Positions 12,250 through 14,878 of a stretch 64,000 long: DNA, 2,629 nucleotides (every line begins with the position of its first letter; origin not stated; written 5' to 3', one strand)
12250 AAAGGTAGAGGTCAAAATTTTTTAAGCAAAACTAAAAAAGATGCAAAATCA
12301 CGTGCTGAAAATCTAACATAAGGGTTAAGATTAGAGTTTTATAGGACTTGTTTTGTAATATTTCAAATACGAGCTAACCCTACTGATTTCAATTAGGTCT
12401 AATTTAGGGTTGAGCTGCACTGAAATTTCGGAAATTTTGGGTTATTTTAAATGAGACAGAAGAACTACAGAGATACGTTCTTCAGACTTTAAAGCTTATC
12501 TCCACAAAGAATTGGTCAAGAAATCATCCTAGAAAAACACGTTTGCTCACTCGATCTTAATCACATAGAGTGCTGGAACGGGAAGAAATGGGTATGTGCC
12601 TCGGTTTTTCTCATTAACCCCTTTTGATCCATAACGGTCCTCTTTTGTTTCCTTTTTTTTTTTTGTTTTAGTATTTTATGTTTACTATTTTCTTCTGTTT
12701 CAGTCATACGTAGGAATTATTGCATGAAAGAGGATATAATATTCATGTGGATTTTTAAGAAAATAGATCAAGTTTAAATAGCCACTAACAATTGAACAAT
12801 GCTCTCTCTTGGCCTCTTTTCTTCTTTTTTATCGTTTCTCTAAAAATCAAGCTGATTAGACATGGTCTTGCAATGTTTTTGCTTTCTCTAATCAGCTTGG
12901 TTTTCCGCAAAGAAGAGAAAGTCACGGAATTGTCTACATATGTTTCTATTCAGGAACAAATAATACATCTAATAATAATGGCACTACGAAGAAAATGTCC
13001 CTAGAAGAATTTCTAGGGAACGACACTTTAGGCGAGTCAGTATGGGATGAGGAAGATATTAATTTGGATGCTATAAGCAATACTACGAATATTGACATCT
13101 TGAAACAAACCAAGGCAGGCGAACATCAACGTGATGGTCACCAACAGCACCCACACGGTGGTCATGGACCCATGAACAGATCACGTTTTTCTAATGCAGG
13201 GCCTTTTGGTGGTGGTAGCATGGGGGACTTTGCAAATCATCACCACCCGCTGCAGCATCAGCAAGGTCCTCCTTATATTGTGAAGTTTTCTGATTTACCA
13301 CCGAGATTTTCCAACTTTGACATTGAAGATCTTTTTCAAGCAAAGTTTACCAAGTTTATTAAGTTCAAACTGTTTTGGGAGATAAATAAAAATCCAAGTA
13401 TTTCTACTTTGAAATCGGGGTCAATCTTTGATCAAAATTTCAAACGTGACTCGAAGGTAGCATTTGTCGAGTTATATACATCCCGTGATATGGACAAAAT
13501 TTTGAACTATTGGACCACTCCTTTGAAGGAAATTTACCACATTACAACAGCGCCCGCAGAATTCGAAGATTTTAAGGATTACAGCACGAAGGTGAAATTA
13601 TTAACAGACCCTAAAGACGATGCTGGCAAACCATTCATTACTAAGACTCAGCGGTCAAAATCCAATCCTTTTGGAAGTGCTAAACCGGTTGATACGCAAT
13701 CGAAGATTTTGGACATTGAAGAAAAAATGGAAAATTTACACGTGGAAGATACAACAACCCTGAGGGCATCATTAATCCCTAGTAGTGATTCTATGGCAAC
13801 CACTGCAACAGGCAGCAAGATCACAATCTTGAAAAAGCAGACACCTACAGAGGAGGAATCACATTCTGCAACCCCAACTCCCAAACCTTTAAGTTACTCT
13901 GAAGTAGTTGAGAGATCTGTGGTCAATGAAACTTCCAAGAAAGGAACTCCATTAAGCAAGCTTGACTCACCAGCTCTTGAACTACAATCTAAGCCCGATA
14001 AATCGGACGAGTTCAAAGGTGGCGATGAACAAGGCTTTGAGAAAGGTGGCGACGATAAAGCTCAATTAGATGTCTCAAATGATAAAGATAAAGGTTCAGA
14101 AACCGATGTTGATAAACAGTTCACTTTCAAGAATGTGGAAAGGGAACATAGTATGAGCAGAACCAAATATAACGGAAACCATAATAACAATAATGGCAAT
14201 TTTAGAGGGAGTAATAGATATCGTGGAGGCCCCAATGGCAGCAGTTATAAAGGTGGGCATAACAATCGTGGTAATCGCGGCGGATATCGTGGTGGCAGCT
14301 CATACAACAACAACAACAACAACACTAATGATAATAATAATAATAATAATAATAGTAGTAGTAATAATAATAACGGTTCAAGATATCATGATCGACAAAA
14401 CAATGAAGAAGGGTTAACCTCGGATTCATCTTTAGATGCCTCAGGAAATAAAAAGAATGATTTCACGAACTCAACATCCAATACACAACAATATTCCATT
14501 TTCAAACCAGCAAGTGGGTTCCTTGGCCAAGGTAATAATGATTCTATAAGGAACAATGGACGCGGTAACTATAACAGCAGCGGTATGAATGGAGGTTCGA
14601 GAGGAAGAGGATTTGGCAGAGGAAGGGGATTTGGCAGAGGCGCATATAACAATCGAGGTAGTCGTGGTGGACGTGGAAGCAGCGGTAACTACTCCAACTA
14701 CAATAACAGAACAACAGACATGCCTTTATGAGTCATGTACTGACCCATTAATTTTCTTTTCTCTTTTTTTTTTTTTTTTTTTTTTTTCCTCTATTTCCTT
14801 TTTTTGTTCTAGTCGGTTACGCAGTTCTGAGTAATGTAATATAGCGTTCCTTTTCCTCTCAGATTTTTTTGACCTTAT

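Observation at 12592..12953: PSP2 intron: branch point about 165 nt from the acceptor, with a perfect 13-bp inverted repeat in between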

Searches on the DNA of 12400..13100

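Call 79: search_rna_families(source=window, start=12400, end=13100, threshold=evalue, max_evalue=1)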
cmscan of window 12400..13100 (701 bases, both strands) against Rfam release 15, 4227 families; matches with E-value up to 1: 1.
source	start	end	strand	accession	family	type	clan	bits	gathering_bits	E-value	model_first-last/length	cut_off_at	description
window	12477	12534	-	RF00087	SNORD26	Gene; snRNA; snoRNA; CD-box;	CL00050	20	44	0.16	1-76/76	no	Small nucleolar RNA SNORD26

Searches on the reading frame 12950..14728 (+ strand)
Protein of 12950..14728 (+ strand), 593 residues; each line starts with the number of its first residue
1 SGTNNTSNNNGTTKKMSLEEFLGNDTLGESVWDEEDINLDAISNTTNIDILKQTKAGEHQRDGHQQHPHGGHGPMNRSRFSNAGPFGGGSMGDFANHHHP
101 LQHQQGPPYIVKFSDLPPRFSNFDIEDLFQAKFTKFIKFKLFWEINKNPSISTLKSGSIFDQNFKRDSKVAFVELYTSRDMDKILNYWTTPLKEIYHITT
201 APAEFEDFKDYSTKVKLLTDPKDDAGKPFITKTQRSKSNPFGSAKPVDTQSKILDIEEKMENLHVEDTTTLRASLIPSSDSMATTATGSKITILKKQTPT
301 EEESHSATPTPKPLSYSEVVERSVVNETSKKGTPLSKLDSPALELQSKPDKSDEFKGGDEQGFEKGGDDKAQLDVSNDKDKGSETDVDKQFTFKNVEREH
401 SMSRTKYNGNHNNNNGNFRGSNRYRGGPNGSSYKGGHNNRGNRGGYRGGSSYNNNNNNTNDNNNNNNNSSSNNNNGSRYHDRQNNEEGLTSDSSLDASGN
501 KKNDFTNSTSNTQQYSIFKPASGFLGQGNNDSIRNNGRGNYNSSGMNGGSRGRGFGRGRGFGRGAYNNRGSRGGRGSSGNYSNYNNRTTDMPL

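Call 20: find_homologous_proteins(query=window:12950-14728:+, max_evalue=1e-10)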
Query seq(593 aa) (593 aa): 58 proteins with E <= 1e-10 among 8000 candidates.
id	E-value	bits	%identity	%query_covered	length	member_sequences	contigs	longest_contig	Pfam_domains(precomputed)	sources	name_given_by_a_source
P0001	0.0e+0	1279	99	97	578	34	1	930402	-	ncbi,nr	ncbi:BGP_1a_G0040100.mRNA.1.CDS.1 [Saccharomyces cerevisiae]|nr:BGP_1a_G0040100.mRNA.1.CDS.1 [Saccha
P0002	0.0e+0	1035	78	98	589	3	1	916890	-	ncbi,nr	ncbi:hypothetical protein SKDZ_13G1160 [Saccharomyces kudriavzevii ZP591]|nr:hypothetical protein SK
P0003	1.4e-291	987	75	97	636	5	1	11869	-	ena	-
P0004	5.6e-289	978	98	74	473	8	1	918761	-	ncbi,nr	ncbi:CBM_collapsed_G0043420.mRNA.1.CDS.1 [Saccharomyces cerevisiae]|nr:CBM_collapsed_G0043420.mRNA.1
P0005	1.4e-109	386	45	91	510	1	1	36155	-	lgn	-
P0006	8.4e-109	383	58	57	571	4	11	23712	-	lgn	-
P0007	2.6e-104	369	43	92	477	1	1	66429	-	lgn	-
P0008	3.1e-104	368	43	92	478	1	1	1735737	-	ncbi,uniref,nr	ncbi:hypothetical protein HG536_0A05680 [Torulaspora globosa]|uniref:Uncharacterized protein n=1 Tax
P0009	3.3e-103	365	42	88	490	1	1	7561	-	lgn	-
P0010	4.9e-103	364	49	66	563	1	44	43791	-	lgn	-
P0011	2.9e-102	362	42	90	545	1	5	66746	-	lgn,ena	-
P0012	4.3e-102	361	42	92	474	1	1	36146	-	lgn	-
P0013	3.2e-101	358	43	92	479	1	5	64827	-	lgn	-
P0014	1.0e-100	357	56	54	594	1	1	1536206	-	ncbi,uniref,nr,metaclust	ncbi:Psp2p NDAI_0C00950 [Naumovozyma dairenensis CBS 421]|uniref:RRM domain-containing protein n=1 T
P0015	1.1e-99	353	42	92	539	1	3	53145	-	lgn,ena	-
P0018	1.1e-96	343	-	-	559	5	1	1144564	-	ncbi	ncbi:protein Psp2p [Monosporozyma servazzii]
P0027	1.3e-88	317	41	89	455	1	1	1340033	-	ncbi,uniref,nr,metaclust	ncbi:hypothetical protein KAFR_0C05500 [Kazachstania africana CBS 2517]|uniref:Uncharacterized prote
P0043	4.6e-70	255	34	88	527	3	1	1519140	-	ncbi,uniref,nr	ncbi:AER332Wp [Eremothecium gossypii ATCC 10895]|uniref:AER332Wp n=1 Tax=Eremothecium gossypii (stra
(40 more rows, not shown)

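Call 21: list_cluster_members(proteins=[P0001, P0002, P0003, P0006, P0010])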
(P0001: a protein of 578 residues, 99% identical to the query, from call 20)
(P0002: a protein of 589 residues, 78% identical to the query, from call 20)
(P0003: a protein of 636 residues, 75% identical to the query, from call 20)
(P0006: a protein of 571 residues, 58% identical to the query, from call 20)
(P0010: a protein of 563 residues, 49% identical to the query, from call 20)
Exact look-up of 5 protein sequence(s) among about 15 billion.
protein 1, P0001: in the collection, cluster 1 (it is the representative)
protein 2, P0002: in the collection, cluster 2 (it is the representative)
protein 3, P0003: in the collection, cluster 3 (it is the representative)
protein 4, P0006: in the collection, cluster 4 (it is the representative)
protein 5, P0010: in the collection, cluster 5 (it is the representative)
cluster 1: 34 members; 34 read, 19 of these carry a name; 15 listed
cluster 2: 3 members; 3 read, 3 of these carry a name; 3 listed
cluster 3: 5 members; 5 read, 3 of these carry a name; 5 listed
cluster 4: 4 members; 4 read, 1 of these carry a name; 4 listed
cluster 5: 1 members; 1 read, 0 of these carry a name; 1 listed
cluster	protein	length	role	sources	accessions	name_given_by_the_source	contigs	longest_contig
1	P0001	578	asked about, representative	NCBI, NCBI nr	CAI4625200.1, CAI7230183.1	BGP_1a_G0040100.mRNA.1.CDS.1 [Saccharomyces cerevisiae]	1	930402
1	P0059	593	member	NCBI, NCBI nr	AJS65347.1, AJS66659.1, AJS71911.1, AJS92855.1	Psp2p [Saccharomyces cerevisiae YJM1419] | Psp2p [Saccharomyces cerevisiae YJM326]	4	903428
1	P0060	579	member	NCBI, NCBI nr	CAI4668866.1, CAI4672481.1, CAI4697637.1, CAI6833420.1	polymerase suppressor [Saccharomyces cerevisiae] | ALH_1c_G0040440.mRNA.1.CDS.1 [Saccharomyces cerevisiae]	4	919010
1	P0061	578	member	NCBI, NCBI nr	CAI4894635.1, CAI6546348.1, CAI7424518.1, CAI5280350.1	CLL_collapsed_G0040690.mRNA.1.CDS.1 [Saccharomyces cerevisiae] | CLL_HP2_G0035170.mRNA.1.CDS.1 [Saccharomyces cerevisiae]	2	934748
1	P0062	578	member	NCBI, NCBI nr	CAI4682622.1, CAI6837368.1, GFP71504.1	protein PSP2 [Saccharomyces cerevisiae]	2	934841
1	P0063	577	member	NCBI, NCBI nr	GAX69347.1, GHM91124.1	polymerase suppressor [Saccharomyces cerevisiae] | Asn rich cytoplasmic protein [Saccharomyces cerevisiae]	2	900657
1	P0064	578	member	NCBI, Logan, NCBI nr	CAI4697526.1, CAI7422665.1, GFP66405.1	protein PSP2 [Saccharomyces cerevisiae]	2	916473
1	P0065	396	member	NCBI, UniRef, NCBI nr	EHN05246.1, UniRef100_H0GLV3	Psp2p [Saccharomyces cerevisiae x Saccharomyces kudriavzevii VIN7] | Psp2p n=1 Tax=Saccharomyces cerevisiae x Saccharomyces kudriavzevii (strain VIN7) ...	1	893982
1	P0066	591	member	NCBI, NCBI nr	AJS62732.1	Psp2p [Saccharomyces cerevisiae YJM195]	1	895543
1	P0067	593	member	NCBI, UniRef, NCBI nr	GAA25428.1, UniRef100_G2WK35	K7_Psp2p [Saccharomyces cerevisiae Kyokai no. 7] | K7_Psp2p n=1 Tax=Saccharomyces cerevisiae (strain Kyokai no. 7 / NBRC 101557) ...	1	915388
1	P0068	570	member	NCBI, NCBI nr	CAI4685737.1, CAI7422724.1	CDA_G0040260.mRNA.1.CDS.1 [Saccharomyces cerevisiae]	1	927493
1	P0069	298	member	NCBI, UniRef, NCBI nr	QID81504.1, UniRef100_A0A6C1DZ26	polymerase suppressor [Saccharomyces pastorianus] | Polymerase suppressor n=1 Tax=Saccharomyces pastorianus TaxID=27292 RepID=A0A6C1DZ26_SACPS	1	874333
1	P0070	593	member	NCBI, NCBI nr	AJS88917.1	Psp2p [Saccharomyces cerevisiae YJM1388]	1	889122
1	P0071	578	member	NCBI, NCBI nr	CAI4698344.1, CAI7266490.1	ASN_collapsed_G0040810.mRNA.1.CDS.1 [Saccharomyces cerevisiae]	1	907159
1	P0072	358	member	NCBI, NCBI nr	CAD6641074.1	XXYS1_4_G0024740.mRNA.1.CDS.1 [Saccharomyces cerevisiae]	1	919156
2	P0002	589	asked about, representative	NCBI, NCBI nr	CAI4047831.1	hypothetical protein SKDZ_13G1160 [Saccharomyces kudriavzevii ZP591]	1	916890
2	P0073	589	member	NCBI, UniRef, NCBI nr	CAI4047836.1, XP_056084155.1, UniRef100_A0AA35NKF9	Psp2p SKDI_13G1190 [Saccharomyces kudriavzevii IFO 1802] | PSP2-like protein n=2 Tax=Saccharomyces kudriavzevii (strain ATCC MYA-4449 / AS 2.2408 / ... | uncharacterized protein SKDI_13G1190 [Saccharomyces kudriavzevii IFO 1802]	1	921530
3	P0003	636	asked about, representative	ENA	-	-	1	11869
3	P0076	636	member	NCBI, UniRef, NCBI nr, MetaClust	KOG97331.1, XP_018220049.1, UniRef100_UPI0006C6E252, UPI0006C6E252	Psp2p DI49_4072 [Saccharomyces eubayanus] | Psp2p n=1 Tax=Saccharomyces eubayanus TaxID=1080349 RepID=UPI0006C6E252 | hypothetical protein DI49_4072 [Saccharomyces eubayanus]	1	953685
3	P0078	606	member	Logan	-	-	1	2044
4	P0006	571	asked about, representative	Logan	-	-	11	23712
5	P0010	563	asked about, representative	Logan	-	-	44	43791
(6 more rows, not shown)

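Call 22: find_encoding_contigs(protein=P0002, flank=2500, max_places=3)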
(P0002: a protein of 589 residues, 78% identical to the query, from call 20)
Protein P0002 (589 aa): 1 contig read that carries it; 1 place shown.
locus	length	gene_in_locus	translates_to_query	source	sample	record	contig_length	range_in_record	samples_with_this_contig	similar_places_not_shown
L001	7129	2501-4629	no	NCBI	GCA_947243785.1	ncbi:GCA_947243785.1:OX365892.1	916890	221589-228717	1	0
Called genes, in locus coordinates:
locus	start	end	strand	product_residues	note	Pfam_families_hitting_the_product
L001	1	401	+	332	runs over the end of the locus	PF04756:OST3_OST6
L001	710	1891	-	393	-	PF00892:EamA (weak)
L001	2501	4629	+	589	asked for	-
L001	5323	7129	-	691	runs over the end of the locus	PF16891:STPPase_N, PF00149:Metallophos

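Call 23: find_encoding_contigs(protein=P0003, flank=2500, max_places=3)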
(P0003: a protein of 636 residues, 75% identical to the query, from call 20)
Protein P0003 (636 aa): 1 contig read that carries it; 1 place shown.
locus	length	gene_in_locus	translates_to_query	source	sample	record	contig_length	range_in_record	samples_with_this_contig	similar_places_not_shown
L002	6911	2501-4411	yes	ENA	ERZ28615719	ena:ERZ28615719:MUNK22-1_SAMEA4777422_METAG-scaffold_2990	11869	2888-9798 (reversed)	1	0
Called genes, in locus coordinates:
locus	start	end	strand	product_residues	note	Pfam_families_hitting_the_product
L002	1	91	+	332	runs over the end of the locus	PF04756:OST3_OST6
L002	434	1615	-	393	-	PF00892:EamA (weak)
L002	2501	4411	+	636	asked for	-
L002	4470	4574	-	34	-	-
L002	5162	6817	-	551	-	PF16891:STPPase_N, PF00149:Metallophos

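Call 29: find_encoding_contigs(protein=P0078, flank=2500, max_places=3)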
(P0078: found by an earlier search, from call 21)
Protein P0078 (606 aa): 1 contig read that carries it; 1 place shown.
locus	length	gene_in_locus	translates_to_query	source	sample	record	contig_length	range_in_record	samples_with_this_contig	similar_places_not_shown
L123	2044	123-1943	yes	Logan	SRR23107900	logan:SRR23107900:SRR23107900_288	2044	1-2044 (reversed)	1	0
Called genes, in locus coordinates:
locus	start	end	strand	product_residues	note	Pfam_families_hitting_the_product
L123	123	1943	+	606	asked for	-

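Call 30: find_encoding_contigs(protein=P0073, flank=2500, max_places=2)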
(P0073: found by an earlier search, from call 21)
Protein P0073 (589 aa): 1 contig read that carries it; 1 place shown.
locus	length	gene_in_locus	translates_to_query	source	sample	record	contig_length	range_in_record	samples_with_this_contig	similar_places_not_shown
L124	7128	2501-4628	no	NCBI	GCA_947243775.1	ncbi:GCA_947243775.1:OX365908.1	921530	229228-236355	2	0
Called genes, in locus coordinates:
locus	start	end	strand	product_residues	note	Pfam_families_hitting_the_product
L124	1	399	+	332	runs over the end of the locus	PF04756:OST3_OST6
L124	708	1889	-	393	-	PF00892:EamA (weak)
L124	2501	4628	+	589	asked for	-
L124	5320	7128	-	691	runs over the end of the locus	PF16891:STPPase_N, PF00149:Metallophos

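Call 31: find_encoding_contigs(protein=P0076, flank=2500, max_places=2)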
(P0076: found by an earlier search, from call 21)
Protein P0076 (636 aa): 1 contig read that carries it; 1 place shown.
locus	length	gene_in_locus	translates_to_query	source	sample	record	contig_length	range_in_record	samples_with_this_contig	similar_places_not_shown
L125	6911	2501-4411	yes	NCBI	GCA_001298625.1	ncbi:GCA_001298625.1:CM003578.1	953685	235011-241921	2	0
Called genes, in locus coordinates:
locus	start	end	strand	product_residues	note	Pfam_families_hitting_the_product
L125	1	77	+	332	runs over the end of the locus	PF04756:OST3_OST6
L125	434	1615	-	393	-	PF00892:EamA (weak)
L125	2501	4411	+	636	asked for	-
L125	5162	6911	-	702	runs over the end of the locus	PF16891:STPPase_N, PF00149:Metallophos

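Call 33: find_encoding_contigs(protein=window:12950-14728:+, flank=1500, max_places=10)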
Protein seq(593 aa) (593 aa): 5 contigs read that carry it; 1 place shown.
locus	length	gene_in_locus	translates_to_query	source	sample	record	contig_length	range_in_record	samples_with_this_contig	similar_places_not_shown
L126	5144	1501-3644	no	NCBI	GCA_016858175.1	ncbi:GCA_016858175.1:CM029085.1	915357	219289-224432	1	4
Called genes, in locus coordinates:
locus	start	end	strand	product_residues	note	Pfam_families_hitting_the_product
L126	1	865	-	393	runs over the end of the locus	PF00892:EamA (weak)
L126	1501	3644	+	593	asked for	-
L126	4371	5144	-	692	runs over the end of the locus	PF16891:STPPase_N, PF00149:Metallophos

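Call 38: find_encoding_contigs(protein=P0018, flank=1500, max_places=1)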
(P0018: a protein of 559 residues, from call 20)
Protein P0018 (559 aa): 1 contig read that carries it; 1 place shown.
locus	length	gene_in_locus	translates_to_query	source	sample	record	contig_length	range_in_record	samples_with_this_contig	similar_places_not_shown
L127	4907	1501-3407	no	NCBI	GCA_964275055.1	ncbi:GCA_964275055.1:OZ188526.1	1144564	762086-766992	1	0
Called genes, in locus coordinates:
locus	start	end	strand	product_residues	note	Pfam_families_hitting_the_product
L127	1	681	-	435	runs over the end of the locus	PF00892:EamA (weak)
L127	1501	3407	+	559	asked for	-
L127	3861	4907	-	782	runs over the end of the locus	PF16891:STPPase_N, PF00149:Metallophos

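Call 39: find_encoding_contigs(protein=P0043, flank=1500, max_places=1)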
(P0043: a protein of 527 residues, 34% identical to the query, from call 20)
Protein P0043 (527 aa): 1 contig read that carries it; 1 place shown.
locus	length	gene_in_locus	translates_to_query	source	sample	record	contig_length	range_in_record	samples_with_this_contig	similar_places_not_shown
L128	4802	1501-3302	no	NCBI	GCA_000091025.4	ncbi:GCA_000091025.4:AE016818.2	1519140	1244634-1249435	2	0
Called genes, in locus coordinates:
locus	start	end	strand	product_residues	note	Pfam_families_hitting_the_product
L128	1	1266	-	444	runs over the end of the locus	PF00892:EamA (weak), PF06027:SLC35F (weak), PF00892:EamA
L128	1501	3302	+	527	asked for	-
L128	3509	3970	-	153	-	PF08510:PIG-P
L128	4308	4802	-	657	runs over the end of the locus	PF16891:STPPase_N, PF00149:Metallophos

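Call 40: find_encoding_contigs(protein=P0014, flank=1500, max_places=1)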
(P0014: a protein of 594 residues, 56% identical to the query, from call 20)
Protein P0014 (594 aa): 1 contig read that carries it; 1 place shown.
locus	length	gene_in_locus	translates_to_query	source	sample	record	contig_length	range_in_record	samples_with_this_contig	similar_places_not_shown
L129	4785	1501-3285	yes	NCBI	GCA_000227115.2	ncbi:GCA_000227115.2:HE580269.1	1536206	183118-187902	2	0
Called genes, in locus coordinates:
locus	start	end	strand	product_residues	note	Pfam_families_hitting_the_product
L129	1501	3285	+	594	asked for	-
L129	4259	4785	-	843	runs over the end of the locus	PF16891:STPPase_N, PF00149:Metallophos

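Call 43: find_encoding_contigs(protein=P0027, flank=1500, max_places=1)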
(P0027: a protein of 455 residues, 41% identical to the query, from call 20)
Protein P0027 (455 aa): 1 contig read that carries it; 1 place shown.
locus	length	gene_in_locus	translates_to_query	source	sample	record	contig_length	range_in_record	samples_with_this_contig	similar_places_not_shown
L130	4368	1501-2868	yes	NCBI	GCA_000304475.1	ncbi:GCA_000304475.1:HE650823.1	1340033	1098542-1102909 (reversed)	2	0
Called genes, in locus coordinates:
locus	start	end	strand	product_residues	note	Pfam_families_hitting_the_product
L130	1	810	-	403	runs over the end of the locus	PF00892:EamA (weak)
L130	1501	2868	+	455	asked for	-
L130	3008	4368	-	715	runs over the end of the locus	PF16891:STPPase_N, PF00149:Metallophos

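Call 44: find_encoding_contigs(protein=P0008, flank=1500, max_places=1)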
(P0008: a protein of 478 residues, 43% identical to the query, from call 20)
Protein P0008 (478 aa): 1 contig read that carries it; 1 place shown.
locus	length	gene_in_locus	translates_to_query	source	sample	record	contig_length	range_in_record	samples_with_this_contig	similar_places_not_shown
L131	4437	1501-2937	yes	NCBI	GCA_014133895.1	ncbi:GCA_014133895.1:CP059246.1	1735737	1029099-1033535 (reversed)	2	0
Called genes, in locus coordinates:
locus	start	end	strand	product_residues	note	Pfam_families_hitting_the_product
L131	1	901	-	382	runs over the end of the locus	PF00892:EamA (weak)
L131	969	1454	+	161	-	-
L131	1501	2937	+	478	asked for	-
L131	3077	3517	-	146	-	PF08510:PIG-P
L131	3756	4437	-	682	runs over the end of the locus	PF16891:STPPase_N, PF00149:Metallophos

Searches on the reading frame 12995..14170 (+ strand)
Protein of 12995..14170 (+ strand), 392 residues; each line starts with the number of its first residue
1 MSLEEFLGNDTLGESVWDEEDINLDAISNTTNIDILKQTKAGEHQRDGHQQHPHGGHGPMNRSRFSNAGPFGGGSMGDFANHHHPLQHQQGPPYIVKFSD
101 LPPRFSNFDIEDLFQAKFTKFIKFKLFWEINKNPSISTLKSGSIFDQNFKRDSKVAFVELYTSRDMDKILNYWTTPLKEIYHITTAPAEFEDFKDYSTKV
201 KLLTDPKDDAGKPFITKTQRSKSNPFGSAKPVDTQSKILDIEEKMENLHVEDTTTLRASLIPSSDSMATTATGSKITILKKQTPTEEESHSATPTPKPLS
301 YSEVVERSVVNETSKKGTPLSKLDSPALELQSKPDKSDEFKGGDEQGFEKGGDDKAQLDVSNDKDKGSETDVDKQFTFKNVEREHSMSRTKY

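Call 26: find_homologous_proteins(query=window:12995-14170:+, max_evalue=1e-60)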
Query seq(392 aa) (392 aa): 44 proteins with E <= 1e-60 among 1580 candidates.
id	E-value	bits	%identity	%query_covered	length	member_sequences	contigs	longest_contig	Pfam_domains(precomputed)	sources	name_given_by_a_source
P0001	1.3e-258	876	99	100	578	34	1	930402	-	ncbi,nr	ncbi:BGP_1a_G0040100.mRNA.1.CDS.1 [Saccharomyces cerevisiae]|nr:BGP_1a_G0040100.mRNA.1.CDS.1 [Saccha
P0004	1.3e-258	876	99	100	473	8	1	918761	-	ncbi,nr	ncbi:CBM_collapsed_G0043420.mRNA.1.CDS.1 [Saccharomyces cerevisiae]|nr:CBM_collapsed_G0043420.mRNA.1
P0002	2.8e-212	723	84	100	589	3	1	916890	-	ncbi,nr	ncbi:hypothetical protein SKDZ_13G1160 [Saccharomyces kudriavzevii ZP591]|nr:hypothetical protein SK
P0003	2.4e-200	684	80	100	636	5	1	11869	-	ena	-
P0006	1.3e-101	359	57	83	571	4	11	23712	-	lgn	-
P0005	2.4e-98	348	53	98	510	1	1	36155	-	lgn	-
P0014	3.5e-97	344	56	81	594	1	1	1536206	-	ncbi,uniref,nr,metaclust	ncbi:Psp2p NDAI_0C00950 [Naumovozyma dairenensis CBS 421]|uniref:RRM domain-containing protein n=1 T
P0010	1.8e-96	342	49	100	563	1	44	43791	-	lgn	-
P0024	4.5e-95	337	54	79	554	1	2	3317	-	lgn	-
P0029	3.5e-94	334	54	79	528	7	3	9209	-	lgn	-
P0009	4.6e-94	334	48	100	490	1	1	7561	-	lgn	-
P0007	5.8e-94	334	50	98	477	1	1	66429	-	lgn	-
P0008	8.5e-94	333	49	98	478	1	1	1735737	-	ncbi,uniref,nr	ncbi:hypothetical protein HG536_0A05680 [Torulaspora globosa]|uniref:Uncharacterized protein n=1 Tax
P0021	1.1e-93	333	54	81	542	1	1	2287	-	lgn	-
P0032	4.6e-93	331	52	83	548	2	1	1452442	-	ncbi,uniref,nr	ncbi:hypothetical protein ZYGR_0N05570 [Zygosaccharomyces rouxii]|uniref:Uncharacterized protein n=1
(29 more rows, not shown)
